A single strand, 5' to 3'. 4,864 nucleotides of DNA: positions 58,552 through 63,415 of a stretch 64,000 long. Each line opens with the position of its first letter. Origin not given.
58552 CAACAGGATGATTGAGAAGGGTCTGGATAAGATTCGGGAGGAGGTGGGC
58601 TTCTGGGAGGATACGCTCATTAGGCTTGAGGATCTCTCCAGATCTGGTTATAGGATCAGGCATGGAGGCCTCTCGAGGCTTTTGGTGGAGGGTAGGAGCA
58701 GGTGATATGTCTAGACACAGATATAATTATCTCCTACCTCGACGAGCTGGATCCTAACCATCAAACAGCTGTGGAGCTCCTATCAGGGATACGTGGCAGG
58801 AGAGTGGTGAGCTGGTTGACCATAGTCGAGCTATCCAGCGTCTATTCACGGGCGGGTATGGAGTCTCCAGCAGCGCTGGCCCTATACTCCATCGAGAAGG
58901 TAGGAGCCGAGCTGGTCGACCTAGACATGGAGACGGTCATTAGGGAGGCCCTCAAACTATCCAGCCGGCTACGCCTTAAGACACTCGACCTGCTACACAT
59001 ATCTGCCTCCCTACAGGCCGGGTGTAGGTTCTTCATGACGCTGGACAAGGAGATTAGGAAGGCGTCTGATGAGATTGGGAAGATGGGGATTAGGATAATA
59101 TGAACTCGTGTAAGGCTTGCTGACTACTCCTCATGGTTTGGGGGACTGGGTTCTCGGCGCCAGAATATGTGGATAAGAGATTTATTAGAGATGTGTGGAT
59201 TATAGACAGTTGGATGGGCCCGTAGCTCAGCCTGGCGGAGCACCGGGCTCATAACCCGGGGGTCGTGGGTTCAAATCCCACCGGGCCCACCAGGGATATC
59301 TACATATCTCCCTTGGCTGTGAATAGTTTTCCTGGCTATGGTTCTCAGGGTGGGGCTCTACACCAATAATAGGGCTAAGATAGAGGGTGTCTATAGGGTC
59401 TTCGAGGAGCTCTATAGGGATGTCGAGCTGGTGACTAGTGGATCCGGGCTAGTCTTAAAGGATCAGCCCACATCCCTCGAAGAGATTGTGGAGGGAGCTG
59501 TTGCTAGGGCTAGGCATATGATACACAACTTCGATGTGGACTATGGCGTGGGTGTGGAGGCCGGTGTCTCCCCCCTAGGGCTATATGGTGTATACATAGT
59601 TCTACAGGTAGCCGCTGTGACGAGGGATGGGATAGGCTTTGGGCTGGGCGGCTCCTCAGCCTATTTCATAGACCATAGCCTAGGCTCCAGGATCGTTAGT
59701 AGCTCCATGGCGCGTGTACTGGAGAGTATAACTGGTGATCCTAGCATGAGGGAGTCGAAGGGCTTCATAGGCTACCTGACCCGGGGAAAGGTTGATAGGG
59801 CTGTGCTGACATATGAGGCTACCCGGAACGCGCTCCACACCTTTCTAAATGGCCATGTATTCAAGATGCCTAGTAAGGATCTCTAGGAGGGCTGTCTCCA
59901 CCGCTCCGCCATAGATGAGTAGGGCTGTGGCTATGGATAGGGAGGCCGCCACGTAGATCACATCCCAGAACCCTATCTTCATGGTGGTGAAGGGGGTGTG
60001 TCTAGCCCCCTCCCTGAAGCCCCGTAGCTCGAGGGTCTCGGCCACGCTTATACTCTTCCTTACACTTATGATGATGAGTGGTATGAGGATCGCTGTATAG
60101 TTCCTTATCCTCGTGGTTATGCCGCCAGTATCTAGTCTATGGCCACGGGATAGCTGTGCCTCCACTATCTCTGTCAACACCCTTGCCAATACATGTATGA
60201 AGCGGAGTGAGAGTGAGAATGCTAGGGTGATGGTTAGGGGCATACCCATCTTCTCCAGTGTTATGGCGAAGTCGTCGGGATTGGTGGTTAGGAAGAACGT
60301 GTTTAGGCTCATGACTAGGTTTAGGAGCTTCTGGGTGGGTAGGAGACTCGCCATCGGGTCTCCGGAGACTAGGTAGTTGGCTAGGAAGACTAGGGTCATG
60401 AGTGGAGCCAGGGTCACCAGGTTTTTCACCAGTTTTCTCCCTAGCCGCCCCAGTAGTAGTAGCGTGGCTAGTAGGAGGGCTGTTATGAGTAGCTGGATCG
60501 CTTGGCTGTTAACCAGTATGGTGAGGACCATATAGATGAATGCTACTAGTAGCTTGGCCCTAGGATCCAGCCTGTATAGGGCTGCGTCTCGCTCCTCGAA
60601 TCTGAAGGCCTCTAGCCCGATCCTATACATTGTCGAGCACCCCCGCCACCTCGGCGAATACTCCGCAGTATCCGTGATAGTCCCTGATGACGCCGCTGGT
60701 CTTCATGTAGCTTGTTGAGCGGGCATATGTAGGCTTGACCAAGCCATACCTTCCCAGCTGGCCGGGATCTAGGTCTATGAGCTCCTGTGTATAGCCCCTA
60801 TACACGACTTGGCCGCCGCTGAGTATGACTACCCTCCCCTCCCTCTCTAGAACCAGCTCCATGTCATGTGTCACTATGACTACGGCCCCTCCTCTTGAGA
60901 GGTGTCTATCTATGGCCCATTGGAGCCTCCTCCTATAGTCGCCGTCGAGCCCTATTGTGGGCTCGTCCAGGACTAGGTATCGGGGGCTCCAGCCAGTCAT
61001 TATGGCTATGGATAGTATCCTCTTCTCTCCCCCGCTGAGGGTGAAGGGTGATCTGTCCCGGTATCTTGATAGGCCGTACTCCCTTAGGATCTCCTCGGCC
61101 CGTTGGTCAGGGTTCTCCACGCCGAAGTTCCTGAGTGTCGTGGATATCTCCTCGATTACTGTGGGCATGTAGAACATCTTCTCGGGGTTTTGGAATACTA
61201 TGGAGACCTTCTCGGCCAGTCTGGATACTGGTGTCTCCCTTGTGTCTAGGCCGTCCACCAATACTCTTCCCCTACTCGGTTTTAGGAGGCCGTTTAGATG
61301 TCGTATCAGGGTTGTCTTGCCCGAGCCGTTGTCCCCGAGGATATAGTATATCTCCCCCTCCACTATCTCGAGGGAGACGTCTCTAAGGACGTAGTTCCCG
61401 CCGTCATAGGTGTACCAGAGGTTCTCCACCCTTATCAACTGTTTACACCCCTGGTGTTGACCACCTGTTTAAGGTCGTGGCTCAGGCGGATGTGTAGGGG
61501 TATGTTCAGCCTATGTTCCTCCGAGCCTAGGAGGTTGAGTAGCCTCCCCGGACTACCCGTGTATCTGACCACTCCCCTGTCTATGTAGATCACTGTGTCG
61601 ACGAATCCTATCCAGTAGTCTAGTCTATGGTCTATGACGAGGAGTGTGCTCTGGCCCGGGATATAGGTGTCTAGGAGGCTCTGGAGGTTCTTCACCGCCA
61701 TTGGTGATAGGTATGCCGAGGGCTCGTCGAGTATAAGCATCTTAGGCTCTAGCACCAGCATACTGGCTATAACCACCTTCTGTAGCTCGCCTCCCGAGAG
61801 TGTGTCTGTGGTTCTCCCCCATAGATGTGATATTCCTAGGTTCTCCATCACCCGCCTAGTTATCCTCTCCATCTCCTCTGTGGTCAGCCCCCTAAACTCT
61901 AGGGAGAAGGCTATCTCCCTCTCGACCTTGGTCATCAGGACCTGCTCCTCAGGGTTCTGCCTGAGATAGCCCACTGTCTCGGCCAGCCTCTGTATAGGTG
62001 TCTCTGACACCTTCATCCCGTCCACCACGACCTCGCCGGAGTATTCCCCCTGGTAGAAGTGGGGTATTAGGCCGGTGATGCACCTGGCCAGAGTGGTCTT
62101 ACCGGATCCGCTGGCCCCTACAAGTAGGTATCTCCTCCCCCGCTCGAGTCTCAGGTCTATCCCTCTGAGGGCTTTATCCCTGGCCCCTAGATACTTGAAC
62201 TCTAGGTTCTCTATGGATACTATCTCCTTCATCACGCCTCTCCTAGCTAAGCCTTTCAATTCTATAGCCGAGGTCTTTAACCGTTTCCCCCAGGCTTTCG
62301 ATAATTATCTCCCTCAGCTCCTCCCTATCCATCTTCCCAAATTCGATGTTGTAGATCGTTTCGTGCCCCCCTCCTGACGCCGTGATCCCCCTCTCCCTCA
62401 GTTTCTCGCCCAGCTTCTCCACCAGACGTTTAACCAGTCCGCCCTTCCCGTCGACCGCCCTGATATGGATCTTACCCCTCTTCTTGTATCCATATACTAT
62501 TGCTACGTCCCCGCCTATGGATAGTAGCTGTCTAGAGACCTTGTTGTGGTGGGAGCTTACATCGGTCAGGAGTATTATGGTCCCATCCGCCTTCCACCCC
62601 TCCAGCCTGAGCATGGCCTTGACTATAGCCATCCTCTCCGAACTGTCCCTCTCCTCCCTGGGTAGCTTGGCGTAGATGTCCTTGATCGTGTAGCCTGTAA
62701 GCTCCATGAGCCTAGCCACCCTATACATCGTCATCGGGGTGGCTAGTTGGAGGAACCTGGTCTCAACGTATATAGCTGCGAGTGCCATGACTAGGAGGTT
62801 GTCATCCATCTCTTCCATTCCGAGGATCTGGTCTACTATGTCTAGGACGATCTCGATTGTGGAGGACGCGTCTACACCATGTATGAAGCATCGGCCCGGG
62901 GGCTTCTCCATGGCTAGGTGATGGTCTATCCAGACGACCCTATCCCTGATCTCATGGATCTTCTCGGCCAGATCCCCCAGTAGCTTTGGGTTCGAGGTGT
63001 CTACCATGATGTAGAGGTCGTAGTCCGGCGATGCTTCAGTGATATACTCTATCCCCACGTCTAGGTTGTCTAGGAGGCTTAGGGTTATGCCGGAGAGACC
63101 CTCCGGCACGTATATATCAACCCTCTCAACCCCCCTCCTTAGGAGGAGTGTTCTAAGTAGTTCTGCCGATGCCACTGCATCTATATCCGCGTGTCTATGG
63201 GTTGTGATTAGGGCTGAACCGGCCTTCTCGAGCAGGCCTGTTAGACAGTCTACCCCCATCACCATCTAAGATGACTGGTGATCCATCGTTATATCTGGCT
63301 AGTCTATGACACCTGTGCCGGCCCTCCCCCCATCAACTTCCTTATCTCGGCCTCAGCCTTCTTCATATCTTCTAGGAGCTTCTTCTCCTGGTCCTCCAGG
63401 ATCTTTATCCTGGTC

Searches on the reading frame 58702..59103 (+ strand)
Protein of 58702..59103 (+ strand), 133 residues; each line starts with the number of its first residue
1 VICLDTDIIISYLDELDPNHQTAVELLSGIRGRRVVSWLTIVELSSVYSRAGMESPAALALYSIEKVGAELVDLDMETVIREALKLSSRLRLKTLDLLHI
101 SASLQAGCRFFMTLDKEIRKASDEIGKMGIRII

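Call 23: search_protein_families(library=pfam, proteins=[window:58702-59103:+], max_evalue=0.001)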
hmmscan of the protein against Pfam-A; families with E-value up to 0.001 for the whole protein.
window:58702-59103:+ (133 aa): 1 family
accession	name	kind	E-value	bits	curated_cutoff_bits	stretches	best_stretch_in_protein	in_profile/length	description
PF01850.27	PIN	-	1.1e-17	65.2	23.6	1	2-122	1-118/120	PIN domain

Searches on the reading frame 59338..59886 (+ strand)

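Call 23: search_protein_families(library=pfam, proteins=[window:59338-59886:+], max_evalue=0.001)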
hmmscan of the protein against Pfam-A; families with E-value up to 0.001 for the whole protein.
window:59338-59886:+ (182 aa): 1 family
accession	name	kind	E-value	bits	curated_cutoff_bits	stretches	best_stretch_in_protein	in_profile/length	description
PF01931.24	NTPase_I-T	-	1.7e-30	106.5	25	1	9-170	2-162/162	Protein of unknown function DUF84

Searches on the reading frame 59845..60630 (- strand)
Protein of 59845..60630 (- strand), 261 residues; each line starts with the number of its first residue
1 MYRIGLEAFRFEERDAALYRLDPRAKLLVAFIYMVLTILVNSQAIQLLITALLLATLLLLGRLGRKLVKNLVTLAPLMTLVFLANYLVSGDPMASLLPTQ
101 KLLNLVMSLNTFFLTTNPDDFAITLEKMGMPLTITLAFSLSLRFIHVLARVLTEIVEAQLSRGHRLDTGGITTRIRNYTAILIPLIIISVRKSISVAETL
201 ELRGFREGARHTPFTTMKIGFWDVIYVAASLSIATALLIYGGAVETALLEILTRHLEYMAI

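Call 73: search_protein_families(library=pfam, proteins=[window:59845-60630:-], max_evalue=0.00001)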
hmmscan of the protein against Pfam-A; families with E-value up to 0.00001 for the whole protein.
window:59845-60630:- (261 aa): 1 family
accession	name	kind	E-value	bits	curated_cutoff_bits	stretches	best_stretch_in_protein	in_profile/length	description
PF02361.21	CbiQ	-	1.4e-21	77.6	25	1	18-207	5-210/216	Cobalt transport protein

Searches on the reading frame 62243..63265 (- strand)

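Call 23: search_protein_families(library=pfam, proteins=[window:62243-63265:-], max_evalue=0.001)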
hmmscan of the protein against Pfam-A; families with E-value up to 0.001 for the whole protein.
window:62243-63265:- (340 aa): 1 family
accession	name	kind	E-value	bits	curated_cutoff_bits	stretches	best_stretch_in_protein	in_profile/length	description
PF01368.27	DHH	-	3.7e-13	50.3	28.1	1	19-165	3-125/125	DHH family, N-terminal domain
